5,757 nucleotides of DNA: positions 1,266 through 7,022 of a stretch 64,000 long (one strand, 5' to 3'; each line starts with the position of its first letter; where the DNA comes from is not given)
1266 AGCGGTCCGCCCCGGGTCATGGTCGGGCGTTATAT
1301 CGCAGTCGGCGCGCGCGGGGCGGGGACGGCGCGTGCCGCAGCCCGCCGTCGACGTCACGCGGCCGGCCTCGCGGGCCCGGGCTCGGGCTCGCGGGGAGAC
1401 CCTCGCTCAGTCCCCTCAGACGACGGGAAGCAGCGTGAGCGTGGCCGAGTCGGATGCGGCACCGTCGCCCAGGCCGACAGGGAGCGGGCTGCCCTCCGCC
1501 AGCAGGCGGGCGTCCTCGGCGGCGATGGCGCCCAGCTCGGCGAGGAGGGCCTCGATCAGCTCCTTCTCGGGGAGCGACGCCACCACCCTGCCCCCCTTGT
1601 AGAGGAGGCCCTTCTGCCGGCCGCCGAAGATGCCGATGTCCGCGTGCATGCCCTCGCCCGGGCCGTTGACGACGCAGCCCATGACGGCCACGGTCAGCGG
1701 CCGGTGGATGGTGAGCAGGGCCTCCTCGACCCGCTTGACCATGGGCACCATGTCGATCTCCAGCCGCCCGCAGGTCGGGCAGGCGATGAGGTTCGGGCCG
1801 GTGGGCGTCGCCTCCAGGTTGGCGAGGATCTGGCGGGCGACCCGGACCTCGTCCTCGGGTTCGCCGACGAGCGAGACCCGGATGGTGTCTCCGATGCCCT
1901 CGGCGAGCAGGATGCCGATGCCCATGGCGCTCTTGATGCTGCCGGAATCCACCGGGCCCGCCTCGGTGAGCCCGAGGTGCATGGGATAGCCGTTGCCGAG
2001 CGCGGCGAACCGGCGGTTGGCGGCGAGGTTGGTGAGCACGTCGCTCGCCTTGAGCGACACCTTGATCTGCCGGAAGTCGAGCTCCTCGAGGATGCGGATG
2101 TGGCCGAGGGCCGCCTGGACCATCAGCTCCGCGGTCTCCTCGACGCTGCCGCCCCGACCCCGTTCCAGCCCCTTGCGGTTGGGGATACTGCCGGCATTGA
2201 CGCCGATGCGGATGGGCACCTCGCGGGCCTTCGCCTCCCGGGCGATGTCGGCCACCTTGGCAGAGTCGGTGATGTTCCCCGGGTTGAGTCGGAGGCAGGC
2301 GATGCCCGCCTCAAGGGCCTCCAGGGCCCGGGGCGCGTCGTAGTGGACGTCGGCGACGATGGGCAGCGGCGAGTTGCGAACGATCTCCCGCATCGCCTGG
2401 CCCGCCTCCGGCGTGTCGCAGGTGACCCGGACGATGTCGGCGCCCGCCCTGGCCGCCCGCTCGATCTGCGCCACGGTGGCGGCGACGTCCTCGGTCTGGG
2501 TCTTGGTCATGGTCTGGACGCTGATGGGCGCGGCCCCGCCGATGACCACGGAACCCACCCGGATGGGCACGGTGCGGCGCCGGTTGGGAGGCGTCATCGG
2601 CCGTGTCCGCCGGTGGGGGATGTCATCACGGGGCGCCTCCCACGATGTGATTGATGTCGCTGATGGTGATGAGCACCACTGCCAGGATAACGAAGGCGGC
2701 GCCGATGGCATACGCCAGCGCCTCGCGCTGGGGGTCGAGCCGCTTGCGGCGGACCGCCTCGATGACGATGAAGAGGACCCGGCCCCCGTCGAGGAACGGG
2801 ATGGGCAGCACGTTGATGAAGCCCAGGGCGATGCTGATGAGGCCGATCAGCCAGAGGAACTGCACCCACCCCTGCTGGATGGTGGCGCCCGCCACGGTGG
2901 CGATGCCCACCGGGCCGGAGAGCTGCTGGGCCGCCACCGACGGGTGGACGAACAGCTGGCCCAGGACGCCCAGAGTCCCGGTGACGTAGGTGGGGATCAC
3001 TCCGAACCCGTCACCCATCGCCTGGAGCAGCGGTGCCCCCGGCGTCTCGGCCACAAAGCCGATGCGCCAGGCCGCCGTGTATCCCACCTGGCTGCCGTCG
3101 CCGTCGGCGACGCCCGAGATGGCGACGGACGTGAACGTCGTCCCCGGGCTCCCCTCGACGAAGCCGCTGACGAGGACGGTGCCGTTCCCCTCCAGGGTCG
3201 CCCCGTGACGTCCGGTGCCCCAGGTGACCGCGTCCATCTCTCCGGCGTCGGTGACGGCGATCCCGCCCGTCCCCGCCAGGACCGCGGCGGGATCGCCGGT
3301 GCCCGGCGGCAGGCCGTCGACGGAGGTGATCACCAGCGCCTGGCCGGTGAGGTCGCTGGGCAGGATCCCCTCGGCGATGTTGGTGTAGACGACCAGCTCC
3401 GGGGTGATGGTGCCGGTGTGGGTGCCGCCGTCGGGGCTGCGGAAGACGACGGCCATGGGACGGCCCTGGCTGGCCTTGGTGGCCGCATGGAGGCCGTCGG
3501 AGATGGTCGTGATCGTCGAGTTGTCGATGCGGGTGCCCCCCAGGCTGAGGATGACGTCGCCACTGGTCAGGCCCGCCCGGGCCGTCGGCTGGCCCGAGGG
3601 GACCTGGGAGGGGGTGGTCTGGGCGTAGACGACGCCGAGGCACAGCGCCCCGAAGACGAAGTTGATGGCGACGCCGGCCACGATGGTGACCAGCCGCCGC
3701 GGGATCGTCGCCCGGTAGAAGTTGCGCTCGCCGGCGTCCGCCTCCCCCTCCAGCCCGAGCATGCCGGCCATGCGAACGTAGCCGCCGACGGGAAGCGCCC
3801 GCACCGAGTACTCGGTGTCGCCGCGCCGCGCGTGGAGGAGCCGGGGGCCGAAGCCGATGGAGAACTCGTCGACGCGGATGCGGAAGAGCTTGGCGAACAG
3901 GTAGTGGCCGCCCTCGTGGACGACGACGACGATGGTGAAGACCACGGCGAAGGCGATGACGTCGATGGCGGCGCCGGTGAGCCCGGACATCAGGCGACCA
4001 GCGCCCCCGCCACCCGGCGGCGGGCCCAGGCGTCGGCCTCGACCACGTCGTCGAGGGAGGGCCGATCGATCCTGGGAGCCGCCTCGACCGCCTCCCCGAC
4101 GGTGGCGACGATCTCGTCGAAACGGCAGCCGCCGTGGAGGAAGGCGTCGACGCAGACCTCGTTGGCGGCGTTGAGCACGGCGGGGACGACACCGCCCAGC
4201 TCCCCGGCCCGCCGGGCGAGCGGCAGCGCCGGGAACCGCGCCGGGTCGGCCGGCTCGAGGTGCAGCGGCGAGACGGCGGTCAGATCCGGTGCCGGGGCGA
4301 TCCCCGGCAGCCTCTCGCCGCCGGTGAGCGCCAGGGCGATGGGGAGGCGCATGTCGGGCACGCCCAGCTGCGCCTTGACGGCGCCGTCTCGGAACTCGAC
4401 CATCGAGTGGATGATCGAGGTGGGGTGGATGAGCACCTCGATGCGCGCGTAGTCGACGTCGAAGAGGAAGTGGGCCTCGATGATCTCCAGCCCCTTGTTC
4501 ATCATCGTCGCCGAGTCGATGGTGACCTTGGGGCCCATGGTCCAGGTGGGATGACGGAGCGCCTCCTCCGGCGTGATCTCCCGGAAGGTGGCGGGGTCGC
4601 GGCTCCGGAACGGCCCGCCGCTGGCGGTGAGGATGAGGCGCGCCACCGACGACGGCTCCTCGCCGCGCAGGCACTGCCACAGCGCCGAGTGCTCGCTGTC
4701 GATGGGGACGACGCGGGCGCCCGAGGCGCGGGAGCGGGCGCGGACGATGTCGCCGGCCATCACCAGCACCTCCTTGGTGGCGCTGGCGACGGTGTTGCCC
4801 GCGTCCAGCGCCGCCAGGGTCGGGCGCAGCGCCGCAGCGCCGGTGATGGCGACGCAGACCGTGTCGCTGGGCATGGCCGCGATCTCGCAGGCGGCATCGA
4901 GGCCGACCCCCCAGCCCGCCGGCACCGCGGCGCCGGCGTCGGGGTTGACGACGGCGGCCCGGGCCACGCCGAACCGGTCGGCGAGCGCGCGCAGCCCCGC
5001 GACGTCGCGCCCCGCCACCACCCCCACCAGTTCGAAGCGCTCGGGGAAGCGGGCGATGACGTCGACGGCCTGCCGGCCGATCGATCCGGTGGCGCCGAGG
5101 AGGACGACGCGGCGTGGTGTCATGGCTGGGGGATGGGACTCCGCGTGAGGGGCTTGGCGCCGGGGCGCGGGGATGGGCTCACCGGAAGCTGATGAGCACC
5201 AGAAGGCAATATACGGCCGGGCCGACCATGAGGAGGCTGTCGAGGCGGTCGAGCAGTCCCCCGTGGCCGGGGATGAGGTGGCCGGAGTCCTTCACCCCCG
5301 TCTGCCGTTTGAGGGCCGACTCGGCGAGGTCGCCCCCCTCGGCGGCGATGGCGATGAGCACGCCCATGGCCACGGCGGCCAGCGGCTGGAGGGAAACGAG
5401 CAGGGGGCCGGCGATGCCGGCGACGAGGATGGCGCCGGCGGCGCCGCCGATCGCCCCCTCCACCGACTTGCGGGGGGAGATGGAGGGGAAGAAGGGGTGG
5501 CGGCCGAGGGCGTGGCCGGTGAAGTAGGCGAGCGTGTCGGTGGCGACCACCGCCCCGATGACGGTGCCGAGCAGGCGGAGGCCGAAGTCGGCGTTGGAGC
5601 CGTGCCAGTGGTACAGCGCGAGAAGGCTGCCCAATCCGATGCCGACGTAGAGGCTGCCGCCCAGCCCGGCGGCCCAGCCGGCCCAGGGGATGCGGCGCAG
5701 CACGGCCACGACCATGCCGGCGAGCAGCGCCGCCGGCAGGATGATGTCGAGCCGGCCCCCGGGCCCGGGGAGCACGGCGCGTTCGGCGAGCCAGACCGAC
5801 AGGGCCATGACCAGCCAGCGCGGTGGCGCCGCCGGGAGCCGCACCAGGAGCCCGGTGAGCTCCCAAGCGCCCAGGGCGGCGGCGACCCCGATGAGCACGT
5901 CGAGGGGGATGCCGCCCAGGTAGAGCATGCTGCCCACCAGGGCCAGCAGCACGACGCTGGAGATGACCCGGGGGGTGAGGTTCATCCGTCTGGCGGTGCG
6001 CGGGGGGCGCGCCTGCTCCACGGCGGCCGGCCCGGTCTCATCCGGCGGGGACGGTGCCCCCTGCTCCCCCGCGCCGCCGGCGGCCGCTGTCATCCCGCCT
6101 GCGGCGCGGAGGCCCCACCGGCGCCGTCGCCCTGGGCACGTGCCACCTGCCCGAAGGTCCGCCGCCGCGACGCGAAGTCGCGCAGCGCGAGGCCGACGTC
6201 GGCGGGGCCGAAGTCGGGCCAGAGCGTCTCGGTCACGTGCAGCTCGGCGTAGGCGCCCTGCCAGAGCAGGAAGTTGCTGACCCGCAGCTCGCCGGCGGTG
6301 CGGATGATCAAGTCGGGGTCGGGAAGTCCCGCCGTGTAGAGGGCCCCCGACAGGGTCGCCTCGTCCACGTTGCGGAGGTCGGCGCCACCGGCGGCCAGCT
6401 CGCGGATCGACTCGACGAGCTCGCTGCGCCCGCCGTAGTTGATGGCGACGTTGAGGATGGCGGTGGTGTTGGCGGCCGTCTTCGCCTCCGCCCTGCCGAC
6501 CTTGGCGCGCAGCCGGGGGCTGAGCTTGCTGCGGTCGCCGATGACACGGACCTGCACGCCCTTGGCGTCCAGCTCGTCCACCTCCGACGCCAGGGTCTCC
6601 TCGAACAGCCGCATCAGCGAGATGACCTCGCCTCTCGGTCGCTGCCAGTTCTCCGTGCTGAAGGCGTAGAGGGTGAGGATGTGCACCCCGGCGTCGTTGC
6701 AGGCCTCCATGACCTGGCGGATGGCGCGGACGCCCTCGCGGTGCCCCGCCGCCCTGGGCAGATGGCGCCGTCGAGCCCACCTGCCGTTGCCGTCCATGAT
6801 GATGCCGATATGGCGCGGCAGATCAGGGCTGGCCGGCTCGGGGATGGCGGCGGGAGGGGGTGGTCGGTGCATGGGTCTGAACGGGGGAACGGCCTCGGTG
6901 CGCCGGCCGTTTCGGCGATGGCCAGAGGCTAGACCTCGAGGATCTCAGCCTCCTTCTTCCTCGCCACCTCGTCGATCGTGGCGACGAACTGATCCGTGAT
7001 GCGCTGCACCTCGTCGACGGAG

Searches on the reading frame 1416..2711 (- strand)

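Call 28: search_protein_families(library=pfam, proteins=[window:1416-2711:-], max_evalue=0.00001)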
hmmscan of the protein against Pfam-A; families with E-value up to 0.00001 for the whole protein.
window:1416-2711:- (431 aa): 1 family
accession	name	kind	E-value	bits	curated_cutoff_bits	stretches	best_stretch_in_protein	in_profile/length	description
PF04551.19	GcpE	-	7.9e-129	430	32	1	48-393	2-341/343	GcpE protein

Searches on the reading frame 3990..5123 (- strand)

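Call 28: search_protein_families(library=pfam, proteins=[window:3990-5123:-], max_evalue=0.00001)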
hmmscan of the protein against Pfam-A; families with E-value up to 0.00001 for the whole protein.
window:3990-5123:- (377 aa): 3 families
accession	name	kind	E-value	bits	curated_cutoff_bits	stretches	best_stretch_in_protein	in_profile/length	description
PF08436.17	DXP_redisom_C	-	2.1e-38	130.8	26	1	138-221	1-84/84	1-deoxy-D-xylulose 5-phosphate reductoisomerase C-terminal domain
PF13288.12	DXPR_C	-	7e-34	117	27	1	253-369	1-114/115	DXP reductoisomerase C-terminal domain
PF02670.22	DXP_reductoisom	-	1.1e-25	91.2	21.7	1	6-124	1-129/129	1-deoxy-D-xylulose 5-phosphate reductoisomerase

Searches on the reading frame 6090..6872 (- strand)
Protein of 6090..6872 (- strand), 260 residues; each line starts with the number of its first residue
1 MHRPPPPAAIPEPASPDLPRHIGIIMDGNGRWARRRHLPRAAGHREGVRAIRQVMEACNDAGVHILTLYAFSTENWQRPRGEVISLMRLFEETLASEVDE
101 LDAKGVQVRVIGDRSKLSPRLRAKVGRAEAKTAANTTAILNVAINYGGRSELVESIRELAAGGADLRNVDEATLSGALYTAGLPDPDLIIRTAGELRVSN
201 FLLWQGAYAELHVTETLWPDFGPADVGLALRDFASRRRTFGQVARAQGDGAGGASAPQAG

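Call 28: search_protein_families(library=pfam, proteins=[window:6090-6872:-], max_evalue=0.00001)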
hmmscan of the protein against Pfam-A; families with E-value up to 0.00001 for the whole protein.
window:6090-6872:- (260 aa): 1 family
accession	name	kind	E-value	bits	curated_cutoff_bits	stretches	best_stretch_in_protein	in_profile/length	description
PF01255.24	Prenyltransf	-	5.5e-81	271.7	27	1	25-241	1-219/219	Putative undecaprenyl diphosphate synthase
